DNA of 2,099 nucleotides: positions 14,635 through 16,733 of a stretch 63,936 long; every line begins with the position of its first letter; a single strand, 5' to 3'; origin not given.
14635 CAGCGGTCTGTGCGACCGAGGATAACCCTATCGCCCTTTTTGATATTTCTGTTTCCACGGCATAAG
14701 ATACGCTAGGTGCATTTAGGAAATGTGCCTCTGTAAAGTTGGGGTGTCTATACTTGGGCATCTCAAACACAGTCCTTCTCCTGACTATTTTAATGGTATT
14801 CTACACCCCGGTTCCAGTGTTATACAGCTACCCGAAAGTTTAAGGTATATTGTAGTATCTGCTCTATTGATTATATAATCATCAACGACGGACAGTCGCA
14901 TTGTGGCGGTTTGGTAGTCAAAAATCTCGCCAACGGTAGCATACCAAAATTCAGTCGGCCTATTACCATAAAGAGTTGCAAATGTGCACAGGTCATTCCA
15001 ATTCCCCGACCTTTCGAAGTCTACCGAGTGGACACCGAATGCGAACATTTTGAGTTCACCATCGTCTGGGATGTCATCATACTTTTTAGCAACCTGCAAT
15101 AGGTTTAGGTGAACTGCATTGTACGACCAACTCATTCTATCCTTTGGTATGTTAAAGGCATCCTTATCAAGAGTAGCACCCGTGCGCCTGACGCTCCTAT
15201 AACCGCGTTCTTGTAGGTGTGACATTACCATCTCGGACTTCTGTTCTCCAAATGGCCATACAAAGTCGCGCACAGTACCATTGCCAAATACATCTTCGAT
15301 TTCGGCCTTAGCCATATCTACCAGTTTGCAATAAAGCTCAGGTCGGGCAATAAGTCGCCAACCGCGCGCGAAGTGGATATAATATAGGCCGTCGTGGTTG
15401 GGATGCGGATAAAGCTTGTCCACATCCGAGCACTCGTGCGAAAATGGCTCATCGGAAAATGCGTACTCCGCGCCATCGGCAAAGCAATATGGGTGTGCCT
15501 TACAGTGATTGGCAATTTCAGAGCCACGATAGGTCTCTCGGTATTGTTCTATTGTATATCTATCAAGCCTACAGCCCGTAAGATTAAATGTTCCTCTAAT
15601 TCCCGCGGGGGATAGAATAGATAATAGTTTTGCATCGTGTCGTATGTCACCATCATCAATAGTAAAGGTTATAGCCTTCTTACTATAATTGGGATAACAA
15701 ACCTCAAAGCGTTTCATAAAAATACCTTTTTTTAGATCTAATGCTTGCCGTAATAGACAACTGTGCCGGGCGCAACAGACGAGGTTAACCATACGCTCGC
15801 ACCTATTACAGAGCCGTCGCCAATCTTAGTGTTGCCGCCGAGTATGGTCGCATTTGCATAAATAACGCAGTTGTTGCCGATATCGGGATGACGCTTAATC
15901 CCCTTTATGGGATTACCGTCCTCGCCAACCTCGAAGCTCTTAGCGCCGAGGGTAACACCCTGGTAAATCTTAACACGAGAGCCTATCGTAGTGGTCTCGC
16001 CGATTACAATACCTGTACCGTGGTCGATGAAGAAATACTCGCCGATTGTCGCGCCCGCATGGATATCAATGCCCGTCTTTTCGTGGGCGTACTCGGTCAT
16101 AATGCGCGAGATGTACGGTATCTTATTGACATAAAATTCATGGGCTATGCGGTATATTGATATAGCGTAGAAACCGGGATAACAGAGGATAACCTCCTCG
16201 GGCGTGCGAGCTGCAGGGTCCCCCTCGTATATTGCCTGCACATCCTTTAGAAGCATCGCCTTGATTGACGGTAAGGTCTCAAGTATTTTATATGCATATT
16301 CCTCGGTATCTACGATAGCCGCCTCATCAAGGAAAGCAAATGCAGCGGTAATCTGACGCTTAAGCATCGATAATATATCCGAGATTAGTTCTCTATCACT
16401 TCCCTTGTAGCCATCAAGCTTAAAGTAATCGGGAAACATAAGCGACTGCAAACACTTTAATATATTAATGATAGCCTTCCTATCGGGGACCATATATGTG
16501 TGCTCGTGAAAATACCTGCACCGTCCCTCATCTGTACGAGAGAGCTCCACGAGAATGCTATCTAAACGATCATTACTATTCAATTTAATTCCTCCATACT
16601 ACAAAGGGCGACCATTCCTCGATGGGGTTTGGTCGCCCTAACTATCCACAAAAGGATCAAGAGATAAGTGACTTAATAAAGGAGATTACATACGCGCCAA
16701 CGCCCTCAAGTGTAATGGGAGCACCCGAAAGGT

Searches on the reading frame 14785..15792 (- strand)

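Call 68: search_protein_families(library=pfam, proteins=[window:14785-15792:-], max_evalue=0.0001)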
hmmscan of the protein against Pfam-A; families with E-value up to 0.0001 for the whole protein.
window:14785-15792:- (335 aa): 1 family
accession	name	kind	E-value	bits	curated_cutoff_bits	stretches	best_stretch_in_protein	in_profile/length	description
PF01522.26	Polysacc_deac_1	-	3.1e-09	37.3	23.1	1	36-199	4-122/124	Polysaccharide deacetylase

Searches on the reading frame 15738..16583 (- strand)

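Call 68: search_protein_families(library=pfam, proteins=[window:15738-16583:-], max_evalue=0.0001)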
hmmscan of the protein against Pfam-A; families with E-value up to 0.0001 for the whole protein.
window:15738-16583:- (281 aa): 3 families
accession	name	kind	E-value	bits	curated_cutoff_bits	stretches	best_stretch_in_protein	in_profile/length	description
PF00132.30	Hexapep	-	1.8e-10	40.5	27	1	233-266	2-34/36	Bacterial transferase hexapeptide (six repeats)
PF14602.12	Hexapep_2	-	1.4e-05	25.1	27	0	235-267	4-33/34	Hexapeptide repeat of succinyl-transferase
PF06426.19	SATase_N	-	8.6e-05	23.2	21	0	94-141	56-103/105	Serine acetyltransferase, N-terminal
